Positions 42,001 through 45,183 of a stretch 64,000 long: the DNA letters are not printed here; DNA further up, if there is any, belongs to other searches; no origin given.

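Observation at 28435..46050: Co-directional 17.6-kb block: mega-AglB -> S8 subtilase -> beta-helix surface protein -> wHTH-STAND-TPR regulator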

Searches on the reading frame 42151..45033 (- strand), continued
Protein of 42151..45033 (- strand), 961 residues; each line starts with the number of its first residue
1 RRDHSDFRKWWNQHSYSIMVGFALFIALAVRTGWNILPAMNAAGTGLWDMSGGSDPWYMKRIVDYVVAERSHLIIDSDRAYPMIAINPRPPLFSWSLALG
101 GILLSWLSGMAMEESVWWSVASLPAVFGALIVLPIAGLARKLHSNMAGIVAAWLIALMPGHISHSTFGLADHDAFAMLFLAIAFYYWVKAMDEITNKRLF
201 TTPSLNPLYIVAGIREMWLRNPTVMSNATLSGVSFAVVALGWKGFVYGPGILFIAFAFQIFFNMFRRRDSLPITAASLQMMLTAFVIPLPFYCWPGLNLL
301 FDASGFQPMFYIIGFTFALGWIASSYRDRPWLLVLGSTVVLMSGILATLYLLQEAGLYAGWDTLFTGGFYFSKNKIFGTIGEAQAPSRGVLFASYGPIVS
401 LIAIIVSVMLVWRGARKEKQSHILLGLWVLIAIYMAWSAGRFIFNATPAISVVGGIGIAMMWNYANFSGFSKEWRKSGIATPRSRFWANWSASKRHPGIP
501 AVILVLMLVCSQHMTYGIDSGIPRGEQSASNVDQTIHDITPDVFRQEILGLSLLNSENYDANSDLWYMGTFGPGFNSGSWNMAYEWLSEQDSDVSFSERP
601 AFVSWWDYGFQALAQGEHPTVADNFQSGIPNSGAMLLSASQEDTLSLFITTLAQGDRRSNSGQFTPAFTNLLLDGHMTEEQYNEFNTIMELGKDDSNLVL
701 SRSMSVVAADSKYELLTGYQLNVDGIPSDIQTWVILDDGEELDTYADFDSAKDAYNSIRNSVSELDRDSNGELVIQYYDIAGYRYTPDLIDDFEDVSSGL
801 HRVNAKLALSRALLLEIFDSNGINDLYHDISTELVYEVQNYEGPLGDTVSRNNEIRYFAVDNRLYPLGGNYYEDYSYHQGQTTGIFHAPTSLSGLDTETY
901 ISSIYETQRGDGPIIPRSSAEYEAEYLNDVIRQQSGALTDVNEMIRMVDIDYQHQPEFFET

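Call 81: find_encoding_contigs(protein=P0364, flank=10000, max_places=1)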
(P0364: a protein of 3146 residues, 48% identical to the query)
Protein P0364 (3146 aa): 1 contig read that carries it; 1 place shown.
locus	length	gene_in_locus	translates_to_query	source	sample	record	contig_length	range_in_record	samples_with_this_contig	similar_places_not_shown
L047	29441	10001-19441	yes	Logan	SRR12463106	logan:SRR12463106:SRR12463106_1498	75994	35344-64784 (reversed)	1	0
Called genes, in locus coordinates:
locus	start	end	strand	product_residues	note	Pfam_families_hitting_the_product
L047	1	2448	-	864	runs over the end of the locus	PF00932:LTD, PF13091:PLDc_2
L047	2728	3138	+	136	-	-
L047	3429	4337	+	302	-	-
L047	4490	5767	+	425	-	-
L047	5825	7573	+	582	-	-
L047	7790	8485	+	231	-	PF01864:CarS-like, PF01148:CTP_transf_1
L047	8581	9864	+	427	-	PF02844:GARS_N, PF01071:GARS_A, PF02222:ATP-grasp (weak), PF02655:ATP-grasp_3 (faint), PF02843:GARS_C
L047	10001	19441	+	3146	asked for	PF02516:STT3, PF13620:CarboxypepD_reg (weak)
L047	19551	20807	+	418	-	PF00082:Peptidase_S8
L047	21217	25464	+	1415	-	PF13229:Beta_helix, PF17957:Big_7 (weak)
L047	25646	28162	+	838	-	PF13191:AAA_16, PF13401:AAA_22, PF13428:TPR_14 (faint), PF17874:TPR_MalT (weak), PF13424:TPR_12, PF14938:SNAP (weak), PF13424:TPR_12, PF17874:TPR_MalT (weak), +8 more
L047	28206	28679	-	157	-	-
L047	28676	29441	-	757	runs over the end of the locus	-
